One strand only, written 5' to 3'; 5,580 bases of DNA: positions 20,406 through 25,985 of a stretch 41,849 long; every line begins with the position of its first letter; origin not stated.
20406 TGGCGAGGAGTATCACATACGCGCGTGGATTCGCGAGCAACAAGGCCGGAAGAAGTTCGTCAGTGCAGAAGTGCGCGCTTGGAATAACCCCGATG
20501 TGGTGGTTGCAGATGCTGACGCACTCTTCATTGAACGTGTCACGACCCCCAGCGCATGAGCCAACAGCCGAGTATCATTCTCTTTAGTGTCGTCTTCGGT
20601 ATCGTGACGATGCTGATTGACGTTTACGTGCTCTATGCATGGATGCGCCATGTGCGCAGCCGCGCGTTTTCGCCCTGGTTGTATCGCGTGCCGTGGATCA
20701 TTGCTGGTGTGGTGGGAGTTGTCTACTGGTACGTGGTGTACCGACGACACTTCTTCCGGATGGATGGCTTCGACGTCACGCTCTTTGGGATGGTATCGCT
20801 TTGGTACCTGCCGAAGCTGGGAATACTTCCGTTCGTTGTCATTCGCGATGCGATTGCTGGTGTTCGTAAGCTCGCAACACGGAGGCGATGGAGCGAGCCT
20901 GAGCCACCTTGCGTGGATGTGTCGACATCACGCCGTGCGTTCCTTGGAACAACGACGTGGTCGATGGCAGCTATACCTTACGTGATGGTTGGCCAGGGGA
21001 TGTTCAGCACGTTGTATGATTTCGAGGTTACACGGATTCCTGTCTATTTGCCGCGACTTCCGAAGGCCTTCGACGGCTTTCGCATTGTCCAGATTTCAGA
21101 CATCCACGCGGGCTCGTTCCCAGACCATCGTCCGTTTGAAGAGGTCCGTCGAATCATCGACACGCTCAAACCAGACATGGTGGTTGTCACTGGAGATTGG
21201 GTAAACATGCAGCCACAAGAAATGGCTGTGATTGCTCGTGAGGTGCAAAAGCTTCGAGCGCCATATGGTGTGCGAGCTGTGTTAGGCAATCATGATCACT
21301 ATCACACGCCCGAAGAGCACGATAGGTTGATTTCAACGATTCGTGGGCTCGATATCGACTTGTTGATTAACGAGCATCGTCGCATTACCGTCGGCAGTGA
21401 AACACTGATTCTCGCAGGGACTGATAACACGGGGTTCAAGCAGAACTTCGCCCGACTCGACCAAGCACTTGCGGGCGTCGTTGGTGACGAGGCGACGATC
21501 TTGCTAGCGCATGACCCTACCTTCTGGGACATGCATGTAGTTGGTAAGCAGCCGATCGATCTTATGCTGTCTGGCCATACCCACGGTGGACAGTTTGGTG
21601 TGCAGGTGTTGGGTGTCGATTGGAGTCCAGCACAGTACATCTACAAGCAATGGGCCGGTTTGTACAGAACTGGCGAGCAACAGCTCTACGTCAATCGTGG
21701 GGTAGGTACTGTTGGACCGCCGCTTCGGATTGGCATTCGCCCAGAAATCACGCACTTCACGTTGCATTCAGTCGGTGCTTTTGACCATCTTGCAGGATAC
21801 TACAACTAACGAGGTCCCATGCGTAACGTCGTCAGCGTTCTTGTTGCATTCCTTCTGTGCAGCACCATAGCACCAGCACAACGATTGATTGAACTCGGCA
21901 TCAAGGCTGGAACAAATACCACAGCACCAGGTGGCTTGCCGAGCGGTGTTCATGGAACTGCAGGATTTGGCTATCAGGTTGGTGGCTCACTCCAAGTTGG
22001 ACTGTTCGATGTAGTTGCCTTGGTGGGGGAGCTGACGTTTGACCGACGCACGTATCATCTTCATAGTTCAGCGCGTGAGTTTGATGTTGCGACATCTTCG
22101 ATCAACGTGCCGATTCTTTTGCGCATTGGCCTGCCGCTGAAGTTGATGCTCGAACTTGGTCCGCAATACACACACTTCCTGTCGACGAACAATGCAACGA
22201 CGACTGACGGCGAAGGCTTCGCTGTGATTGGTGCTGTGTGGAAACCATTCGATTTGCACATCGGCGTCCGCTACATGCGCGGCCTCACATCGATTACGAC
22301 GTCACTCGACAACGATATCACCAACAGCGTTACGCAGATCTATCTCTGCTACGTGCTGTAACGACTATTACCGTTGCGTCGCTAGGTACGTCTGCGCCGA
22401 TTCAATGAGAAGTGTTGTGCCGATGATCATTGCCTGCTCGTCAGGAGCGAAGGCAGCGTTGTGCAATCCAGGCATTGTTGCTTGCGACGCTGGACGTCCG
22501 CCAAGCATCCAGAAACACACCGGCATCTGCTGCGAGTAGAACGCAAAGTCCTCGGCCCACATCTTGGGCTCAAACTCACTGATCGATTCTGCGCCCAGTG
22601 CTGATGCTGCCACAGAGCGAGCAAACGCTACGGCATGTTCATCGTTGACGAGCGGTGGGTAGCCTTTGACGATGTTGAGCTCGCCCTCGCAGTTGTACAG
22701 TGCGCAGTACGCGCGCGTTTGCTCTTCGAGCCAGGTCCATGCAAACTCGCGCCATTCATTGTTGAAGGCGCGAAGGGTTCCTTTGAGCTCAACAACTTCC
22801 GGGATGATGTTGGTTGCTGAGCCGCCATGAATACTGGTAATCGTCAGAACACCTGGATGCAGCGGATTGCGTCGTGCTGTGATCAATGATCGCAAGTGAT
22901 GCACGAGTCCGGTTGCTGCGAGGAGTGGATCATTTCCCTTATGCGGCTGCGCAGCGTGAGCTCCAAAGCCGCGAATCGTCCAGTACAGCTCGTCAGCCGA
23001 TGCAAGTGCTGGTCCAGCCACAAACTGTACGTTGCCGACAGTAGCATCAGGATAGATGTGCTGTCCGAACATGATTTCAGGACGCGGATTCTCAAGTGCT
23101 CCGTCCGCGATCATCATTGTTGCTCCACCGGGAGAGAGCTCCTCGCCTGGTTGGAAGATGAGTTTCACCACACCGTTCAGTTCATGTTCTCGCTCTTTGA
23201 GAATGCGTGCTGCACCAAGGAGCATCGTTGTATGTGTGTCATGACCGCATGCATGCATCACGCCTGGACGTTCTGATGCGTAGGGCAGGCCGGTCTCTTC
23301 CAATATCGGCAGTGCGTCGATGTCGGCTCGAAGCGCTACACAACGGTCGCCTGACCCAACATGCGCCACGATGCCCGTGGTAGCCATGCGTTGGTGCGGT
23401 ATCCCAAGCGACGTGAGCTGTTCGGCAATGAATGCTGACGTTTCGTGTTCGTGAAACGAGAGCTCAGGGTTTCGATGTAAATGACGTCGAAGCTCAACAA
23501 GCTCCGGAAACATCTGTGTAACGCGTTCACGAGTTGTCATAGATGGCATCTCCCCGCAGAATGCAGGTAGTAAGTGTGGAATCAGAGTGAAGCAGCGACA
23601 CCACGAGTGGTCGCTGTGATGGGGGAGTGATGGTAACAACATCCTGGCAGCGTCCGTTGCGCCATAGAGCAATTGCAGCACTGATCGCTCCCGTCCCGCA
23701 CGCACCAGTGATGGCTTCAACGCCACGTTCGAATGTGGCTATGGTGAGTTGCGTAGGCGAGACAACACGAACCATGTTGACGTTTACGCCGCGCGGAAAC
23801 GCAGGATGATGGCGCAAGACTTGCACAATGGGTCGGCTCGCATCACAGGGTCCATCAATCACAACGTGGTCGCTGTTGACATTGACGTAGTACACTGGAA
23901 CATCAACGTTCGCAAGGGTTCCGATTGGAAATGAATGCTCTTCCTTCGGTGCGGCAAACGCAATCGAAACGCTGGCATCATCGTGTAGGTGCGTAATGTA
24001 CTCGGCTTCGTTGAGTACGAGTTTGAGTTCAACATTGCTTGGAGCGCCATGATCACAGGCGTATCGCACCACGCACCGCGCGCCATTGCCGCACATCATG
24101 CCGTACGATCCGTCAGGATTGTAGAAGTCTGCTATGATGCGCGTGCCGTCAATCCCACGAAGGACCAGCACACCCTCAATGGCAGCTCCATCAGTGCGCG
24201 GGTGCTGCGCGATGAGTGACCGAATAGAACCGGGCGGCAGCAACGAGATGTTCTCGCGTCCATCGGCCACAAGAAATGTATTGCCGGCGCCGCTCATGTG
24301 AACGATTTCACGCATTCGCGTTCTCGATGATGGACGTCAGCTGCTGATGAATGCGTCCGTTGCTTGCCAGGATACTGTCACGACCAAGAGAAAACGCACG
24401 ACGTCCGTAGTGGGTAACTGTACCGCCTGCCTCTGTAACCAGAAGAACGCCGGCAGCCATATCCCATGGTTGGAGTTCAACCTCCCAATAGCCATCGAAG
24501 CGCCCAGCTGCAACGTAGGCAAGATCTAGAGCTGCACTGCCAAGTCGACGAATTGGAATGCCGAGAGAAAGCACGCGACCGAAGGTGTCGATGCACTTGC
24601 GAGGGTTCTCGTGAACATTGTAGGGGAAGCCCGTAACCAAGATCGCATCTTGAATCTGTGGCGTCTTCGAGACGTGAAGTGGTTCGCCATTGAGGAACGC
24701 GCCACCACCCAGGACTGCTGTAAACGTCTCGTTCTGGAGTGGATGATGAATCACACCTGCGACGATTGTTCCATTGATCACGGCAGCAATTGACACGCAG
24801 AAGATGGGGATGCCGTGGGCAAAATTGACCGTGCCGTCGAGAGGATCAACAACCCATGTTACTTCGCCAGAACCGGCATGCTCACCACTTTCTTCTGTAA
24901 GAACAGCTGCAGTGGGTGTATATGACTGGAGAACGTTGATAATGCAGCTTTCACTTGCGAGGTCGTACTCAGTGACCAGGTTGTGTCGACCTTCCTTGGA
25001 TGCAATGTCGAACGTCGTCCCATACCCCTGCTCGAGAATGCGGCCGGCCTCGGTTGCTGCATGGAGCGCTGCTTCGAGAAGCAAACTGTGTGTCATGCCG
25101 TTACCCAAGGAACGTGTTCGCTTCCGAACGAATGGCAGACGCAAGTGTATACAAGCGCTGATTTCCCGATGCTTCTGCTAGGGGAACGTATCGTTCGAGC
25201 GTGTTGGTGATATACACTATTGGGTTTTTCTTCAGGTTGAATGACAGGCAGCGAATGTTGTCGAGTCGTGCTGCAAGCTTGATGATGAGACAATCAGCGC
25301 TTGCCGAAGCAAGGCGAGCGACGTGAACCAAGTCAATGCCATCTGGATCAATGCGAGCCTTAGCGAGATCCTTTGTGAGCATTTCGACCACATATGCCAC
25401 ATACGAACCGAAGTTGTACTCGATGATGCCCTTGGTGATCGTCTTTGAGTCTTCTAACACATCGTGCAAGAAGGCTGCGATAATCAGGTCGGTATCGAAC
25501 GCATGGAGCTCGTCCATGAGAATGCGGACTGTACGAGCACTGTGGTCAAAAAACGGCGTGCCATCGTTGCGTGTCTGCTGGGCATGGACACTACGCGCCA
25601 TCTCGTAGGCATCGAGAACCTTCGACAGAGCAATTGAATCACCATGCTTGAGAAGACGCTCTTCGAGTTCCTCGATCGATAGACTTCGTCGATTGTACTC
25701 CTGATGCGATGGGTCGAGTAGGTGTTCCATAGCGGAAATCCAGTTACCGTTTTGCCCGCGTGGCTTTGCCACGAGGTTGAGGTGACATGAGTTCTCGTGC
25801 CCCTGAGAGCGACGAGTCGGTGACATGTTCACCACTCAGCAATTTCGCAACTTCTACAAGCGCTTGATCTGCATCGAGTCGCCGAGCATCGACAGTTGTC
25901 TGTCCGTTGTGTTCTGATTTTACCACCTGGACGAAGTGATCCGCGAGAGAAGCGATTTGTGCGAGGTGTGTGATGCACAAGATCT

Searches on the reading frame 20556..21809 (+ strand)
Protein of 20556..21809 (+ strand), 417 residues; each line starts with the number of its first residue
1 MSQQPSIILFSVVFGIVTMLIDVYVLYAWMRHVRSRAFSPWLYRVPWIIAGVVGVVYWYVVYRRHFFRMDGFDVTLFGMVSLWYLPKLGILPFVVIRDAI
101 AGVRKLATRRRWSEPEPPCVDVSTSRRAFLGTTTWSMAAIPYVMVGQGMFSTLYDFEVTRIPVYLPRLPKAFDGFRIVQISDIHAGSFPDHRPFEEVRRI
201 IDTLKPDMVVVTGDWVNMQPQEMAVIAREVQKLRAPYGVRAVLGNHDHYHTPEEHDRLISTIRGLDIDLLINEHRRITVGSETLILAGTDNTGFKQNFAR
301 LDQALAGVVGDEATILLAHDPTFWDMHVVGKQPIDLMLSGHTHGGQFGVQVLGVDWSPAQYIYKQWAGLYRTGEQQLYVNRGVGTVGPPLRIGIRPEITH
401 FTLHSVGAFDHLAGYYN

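Call 15: search_protein_families(library=pfam, proteins=[window:20556-21809:+], max_evalue=0.001)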
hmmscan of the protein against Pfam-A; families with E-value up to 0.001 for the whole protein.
window:20556-21809:+ (417 aa): 2 families
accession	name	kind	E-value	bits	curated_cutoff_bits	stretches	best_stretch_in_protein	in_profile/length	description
PF00149.33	Metallophos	-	1.2e-13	52.3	21.5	1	175-344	1-190/191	Calcineurin-like phosphoesterase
PF12850.12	Metallophos_2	-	2.8e-07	31.1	27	1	176-343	2-117/154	Calcineurin-like phosphoesterase superfamily domain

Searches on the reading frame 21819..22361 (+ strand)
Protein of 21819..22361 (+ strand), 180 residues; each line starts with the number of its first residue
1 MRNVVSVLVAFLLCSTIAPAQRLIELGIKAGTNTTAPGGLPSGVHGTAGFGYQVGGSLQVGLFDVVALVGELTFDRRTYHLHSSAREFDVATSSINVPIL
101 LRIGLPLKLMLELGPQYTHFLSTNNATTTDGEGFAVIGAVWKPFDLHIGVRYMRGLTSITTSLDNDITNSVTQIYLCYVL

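Call 15: search_protein_families(library=pfam, proteins=[window:21819-22361:+], max_evalue=0.001)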
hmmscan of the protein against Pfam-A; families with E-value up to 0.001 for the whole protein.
window:21819-22361:+ (180 aa): 1 family
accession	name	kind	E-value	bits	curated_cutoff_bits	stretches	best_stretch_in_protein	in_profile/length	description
PF13505.12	OMP_b-brl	-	4.3e-05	24.2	28.7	1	7-174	2-169/175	Outer membrane protein beta-barrel domain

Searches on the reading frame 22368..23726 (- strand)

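Call 15: search_protein_families(library=pfam, proteins=[window:22368-23726:-], max_evalue=0.001)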
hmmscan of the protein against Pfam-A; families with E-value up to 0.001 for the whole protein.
window:22368-23726:- (452 aa): 2 families
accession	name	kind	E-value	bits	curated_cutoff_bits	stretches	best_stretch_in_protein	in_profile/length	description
PF01546.33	Peptidase_M20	-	9.4e-40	137.1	24.6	1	131-441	1-201/206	Peptidase family M20/M25/M40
PF07687.19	M20_dimer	-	1.2e-09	38.5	21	1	250-329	12-91/107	Peptidase dimerisation domain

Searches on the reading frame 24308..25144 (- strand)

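Call 15: search_protein_families(library=pfam, proteins=[window:24308-25144:-], max_evalue=0.001)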
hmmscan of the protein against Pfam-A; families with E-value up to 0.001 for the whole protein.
window:24308-25144:- (278 aa): 1 family
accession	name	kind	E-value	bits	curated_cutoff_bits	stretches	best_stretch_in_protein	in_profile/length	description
PF00459.30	Inositol_P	-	3.5e-75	253.4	27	1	22-275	5-268/271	Inositol monophosphatase family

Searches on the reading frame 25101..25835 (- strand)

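Call 15: search_protein_families(library=pfam, proteins=[window:25101-25835:-], max_evalue=0.001)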
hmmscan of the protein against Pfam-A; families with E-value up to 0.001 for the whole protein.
window:25101-25835:- (244 aa): 1 family
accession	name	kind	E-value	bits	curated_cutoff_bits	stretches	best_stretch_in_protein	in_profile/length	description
PF13328.12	HD_4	-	1.3e-16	61.1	27.2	1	76-224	1-154/156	HD domain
